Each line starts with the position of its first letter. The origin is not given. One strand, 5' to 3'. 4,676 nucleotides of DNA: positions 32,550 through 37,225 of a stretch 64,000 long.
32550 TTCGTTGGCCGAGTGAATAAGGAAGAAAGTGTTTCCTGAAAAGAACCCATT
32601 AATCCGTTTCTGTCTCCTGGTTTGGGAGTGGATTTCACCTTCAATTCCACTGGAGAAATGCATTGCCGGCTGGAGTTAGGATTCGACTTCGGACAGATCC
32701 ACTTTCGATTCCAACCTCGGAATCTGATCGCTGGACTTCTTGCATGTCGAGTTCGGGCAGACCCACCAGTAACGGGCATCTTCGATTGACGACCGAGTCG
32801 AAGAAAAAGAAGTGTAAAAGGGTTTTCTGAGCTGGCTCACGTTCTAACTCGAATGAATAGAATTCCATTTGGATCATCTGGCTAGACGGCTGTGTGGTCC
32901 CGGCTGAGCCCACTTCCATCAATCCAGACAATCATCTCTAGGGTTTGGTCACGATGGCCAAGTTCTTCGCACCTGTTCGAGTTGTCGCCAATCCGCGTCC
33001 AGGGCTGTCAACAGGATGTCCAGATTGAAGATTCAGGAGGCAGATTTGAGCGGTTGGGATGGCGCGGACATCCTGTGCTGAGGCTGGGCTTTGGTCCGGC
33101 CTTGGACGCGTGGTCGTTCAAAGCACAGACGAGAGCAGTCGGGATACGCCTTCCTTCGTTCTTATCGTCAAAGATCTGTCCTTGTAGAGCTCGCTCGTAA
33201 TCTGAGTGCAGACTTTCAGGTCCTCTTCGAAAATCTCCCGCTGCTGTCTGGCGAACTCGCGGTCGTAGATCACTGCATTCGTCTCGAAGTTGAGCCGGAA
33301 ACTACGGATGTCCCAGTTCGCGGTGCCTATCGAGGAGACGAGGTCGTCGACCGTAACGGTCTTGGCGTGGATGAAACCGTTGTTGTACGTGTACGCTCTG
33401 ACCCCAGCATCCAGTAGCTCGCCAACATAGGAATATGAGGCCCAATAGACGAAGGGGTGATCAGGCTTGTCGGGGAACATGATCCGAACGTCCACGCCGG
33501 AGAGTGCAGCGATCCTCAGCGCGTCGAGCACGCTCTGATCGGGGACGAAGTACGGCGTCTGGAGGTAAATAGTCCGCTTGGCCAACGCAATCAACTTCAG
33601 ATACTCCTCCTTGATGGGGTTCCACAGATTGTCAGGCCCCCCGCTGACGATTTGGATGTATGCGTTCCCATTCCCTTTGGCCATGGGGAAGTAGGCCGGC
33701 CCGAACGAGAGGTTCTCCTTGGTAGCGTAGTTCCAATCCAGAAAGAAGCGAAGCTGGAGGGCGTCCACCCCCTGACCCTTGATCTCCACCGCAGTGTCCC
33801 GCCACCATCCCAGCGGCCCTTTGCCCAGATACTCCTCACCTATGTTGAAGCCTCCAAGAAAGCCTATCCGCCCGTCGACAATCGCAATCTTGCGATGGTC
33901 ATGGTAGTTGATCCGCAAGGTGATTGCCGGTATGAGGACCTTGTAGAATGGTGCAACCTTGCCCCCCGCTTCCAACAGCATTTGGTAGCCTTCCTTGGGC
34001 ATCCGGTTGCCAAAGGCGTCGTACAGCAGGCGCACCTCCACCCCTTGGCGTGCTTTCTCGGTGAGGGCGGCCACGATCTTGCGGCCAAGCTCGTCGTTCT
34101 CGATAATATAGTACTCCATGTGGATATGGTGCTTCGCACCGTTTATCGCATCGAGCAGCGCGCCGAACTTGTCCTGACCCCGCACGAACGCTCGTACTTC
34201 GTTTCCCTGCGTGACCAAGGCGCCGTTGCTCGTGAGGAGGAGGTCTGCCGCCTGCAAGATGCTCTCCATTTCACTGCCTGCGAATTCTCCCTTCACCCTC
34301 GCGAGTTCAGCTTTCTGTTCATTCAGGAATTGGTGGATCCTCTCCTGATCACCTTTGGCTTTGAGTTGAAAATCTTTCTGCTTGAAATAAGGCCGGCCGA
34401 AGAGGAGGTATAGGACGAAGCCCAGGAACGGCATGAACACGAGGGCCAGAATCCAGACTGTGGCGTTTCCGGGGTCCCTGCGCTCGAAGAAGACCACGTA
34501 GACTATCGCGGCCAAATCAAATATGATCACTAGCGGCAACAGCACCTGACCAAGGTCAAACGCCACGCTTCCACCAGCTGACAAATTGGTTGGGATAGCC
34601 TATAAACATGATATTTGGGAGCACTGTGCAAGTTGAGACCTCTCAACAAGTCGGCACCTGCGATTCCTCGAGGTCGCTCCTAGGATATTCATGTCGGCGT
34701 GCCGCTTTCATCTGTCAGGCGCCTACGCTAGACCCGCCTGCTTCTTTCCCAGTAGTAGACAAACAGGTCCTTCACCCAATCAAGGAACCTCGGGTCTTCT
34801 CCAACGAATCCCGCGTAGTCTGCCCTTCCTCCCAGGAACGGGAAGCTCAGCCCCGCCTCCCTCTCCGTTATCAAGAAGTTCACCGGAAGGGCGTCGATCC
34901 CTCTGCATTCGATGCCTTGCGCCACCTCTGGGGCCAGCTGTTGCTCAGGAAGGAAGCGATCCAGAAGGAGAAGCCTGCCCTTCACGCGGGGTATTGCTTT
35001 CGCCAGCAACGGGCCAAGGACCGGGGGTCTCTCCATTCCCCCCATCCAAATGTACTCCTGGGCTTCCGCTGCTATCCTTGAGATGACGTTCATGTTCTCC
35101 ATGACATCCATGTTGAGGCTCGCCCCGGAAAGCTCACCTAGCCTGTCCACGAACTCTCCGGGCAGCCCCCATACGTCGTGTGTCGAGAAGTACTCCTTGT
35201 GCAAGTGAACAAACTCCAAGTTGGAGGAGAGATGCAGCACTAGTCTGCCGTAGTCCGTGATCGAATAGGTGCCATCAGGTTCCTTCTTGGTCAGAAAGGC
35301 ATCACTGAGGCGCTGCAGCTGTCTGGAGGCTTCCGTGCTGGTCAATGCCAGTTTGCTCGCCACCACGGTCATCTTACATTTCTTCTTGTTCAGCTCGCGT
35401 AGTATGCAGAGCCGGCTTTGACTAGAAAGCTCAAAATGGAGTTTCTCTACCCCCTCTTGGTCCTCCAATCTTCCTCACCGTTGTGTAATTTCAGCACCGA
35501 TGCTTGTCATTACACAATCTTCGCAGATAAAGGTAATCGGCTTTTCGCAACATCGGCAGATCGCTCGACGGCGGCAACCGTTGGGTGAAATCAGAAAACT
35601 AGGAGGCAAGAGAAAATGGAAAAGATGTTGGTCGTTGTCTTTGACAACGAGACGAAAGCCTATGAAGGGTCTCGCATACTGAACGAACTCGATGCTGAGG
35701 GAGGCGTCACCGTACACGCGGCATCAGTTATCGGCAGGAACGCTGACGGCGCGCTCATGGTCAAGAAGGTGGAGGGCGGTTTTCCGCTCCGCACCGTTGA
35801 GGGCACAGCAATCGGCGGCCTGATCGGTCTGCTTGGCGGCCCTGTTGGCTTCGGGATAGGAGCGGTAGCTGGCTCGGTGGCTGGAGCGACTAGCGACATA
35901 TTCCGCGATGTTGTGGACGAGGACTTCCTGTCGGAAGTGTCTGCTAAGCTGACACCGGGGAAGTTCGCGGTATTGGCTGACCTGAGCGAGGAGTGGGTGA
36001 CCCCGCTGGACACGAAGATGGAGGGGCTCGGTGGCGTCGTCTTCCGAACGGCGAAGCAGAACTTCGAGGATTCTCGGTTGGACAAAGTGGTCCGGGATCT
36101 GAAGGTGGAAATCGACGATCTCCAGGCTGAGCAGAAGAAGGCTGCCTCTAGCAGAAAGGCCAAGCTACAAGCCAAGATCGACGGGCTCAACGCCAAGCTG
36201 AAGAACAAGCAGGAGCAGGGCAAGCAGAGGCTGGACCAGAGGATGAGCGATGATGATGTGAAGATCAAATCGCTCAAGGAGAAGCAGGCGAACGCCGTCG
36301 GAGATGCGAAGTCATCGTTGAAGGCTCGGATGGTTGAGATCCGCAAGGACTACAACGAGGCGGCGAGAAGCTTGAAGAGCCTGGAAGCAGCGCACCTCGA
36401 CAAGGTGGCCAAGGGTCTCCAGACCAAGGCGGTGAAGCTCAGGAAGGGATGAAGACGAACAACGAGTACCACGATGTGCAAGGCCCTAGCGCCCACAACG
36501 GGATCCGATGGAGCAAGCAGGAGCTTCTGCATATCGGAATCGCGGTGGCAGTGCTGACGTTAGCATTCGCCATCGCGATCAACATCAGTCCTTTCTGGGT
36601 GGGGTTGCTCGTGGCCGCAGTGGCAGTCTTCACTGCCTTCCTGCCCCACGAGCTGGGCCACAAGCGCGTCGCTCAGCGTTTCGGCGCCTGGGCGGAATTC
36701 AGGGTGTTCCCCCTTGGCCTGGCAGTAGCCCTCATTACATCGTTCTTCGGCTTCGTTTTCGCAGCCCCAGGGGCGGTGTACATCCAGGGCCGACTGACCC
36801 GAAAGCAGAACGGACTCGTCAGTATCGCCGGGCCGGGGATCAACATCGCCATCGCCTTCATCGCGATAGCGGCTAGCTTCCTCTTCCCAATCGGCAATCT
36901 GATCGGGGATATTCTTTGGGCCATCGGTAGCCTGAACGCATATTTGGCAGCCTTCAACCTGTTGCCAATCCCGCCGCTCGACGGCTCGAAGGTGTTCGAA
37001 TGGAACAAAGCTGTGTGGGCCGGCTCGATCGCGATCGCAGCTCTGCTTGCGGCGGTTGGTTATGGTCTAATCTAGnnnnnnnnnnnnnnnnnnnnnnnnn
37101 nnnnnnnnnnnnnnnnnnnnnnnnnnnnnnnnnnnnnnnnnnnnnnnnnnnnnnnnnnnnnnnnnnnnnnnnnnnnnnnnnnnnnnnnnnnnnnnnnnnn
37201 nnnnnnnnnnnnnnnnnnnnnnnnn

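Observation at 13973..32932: tRNA-Val 3' end is repeated 18.9 kb downstream: integrase-linked att-like repeats enclose the whole haem / F430 / nickel block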

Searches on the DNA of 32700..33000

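Call 93: search_rna_families(source=window, start=32700, end=33000, threshold=evalue, max_evalue=10, show_alignments=2)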
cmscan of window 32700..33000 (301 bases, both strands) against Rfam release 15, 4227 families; matches with E-value up to 10: 3.
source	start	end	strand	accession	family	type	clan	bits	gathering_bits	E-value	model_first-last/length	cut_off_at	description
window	32868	32936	-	RF03969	mir-622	Gene; miRNA;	-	16.6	86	0.57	1-72/72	no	mir-622 microRNA precursor family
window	32780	32848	+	RF02227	sX8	Gene; sRNA;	-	13.1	50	4.6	1-82/82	no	Proteobacterial sRNA sX8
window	32898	32959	-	RF01129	sR44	Gene; snRNA; snoRNA; CD-box;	-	9.7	45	6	1-55/55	no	Small nucleolar RNA sR44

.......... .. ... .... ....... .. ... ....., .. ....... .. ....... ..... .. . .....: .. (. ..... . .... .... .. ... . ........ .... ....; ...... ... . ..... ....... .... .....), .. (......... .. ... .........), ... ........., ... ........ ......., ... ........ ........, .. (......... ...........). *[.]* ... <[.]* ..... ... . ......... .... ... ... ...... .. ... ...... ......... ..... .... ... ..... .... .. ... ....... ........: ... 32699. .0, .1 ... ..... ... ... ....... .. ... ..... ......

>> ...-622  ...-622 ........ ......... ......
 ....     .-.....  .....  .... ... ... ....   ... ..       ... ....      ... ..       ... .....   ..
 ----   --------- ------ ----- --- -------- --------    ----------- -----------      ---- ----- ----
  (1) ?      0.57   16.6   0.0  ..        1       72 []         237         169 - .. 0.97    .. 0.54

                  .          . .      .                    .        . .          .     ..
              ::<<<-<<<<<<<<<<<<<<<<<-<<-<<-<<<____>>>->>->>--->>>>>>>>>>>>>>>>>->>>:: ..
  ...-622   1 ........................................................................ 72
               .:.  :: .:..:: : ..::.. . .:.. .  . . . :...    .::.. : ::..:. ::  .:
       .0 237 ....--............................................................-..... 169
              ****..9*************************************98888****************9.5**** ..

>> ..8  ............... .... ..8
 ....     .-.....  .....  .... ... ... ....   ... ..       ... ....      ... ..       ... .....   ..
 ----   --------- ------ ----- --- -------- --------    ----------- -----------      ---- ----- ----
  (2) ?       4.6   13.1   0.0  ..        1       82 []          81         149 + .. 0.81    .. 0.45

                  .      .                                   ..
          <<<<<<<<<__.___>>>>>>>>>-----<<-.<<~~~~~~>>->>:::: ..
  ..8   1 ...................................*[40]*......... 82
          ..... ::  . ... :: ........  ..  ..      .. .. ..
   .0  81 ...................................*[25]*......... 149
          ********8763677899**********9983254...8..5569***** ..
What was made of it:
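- No tRNA covariance-model hit appears at the distal site even at E<=10 (call 93).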

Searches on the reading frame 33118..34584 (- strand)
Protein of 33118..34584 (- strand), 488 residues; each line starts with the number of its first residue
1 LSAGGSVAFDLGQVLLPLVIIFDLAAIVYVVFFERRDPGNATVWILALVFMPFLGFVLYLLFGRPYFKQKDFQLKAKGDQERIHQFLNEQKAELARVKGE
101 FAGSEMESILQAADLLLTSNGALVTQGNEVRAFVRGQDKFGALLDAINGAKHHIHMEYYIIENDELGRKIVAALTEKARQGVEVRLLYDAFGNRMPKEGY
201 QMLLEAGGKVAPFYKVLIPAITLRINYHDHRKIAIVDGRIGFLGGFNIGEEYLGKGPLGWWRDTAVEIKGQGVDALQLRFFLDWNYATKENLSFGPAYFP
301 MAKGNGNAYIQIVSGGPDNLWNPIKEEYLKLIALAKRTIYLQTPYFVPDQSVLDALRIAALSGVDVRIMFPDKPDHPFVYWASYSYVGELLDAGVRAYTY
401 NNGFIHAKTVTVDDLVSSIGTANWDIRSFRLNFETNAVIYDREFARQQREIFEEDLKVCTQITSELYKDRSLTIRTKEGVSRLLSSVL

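Call 8: search_protein_families(library=ncbifam, proteins=[window:33118-34584:-])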
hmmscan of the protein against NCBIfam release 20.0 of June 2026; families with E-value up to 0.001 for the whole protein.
window:33118-34584:- (488 aa): 8 families
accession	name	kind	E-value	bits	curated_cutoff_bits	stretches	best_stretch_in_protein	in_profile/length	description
TIGR04265.1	bac_cardiolipin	equivalog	6.4e-159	529.9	290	1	15-488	6-483/483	cardiolipin synthase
NF009107.0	PRK12452.1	equivalog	5.1e-112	375.2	787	1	24-488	41-509/509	cardiolipin synthase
NF008427.0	PRK11263.1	equivalog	1.9e-51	175.4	281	1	125-471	6-356/409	cardiolipin synthase ClsB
NF010492.0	PRK13912.1-3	equivalog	9.8e-15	54.6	297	1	345-460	55-176/178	nuclease NucT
NF038319.1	DISARM_DrmC_I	equivalog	2.3e-12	46.9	133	2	326-453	97-232/236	DISARM system phospholipase D-like protein DrmC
NF006946.0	PRK09428.1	equivalog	2.8e-12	46.3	314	0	117-189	14-88/451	CDP-diacylglycerol--serine O-phosphatidyltransferase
NF010491.0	PRK13912.1-2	equivalog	4.6e-09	36.3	225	0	136-248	34-142/180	nuclease NucT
NF010490.0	PRK13912.1-1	equivalog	3.5e-06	27.2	211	0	329-453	36-153/159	nuclease NucT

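Call 12: find_encoding_contigs(protein=window:33118-34584:-, flank=10000, max_places=10)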
Protein window:33118-34584:- (488 aa): no gene with exactly this product is on record in the collection.

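Call 86: search_protein_families(library=pfam, proteins=[window:33118-34584:-], max_evalue=0.001)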
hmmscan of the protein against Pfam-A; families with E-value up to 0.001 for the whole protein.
window:33118-34584:- (488 aa): 3 families
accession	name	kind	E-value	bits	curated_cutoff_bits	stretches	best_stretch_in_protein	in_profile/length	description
PF13091.12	PLDc_2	-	2.1e-46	157.5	27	2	329-455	2-131/132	PLD-like domain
PF13396.11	PLDc_N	-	1.8e-12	47.4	23.3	1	21-64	1-42/42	Phospholipase_D-nuclease N-terminal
PF00614.28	PLDc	-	9.2e-11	41.7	21.9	2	230-252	6-28/28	Phospholipase D Active site motif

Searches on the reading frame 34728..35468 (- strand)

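Call 8: search_protein_families(library=ncbifam, proteins=[window:34728-35468:-])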
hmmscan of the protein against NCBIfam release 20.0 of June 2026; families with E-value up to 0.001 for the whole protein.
window:34728-35468:- (246 aa): 1 family
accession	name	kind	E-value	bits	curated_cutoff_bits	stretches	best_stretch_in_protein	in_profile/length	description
NF033788.1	HTH_metalloreg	subfamily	6.8e-07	29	55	1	14-68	8-63/77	metalloregulator ArsR/SmtB family transcription factor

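Call 86: search_protein_families(library=pfam, proteins=[window:34728-35468:-], max_evalue=0.001)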
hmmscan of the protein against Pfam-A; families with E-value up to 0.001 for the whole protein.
window:34728-35468:- (246 aa): 2 families
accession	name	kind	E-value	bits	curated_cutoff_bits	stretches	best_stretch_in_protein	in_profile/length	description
PF25213.1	HVO_A0261_N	-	1.9e-06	28.1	35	1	9-79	3-72/86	HVO_A0261 N-terminal domain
PF08350.17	FilR1_middle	-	6.7e-05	23.4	27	1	192-242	79-128/128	Methanogenesis regulatory protein FilR1, middle domain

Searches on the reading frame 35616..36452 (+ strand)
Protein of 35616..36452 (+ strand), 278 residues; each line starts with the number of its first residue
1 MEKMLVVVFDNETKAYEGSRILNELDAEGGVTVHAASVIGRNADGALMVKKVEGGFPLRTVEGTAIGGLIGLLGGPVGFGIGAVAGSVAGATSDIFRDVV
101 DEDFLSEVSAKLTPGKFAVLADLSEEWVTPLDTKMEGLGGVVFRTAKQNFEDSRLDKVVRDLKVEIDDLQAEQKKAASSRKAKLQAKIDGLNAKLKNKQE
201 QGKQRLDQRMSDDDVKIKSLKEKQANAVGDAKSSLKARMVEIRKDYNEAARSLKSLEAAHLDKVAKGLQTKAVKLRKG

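Call 42: search_protein_families(library=pfam, proteins=[window:35616-36452:+], max_evalue=0.01)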
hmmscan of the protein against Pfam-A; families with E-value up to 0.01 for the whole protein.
window:35616-36452:+ (278 aa): 3 families
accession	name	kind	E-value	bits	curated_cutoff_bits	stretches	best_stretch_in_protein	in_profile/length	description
PF06897.17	DUF1269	-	1.6e-09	38.4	26.9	1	61-157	2-97/100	Protein of unknown function (DUF1269)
PF01442.23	Apolipoprotein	-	0.00071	19.8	90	1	154-276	56-171/190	Apolipoprotein A1/A4/E domain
PF13441.11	Gly-zipper_YMGG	-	0.0058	16.7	28.9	0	63-92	14-41/45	YMGG-like Gly-zipper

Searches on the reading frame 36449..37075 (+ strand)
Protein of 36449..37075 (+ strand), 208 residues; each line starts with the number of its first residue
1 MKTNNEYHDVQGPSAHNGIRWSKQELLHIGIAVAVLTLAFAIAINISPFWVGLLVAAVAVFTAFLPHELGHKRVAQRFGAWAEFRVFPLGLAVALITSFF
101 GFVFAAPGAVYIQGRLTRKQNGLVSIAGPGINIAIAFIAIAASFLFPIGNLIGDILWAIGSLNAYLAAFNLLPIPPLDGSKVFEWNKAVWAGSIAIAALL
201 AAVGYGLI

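Call 42: search_protein_families(library=pfam, proteins=[window:36449-37075:+], max_evalue=0.01)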
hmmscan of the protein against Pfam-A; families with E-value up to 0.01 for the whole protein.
window:36449-37075:+ (208 aa): 1 family
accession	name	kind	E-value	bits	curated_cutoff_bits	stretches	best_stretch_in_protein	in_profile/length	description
PF02163.28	Peptidase_M50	-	6.8e-10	39.1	27.2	2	154-184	161-191/221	Peptidase family M50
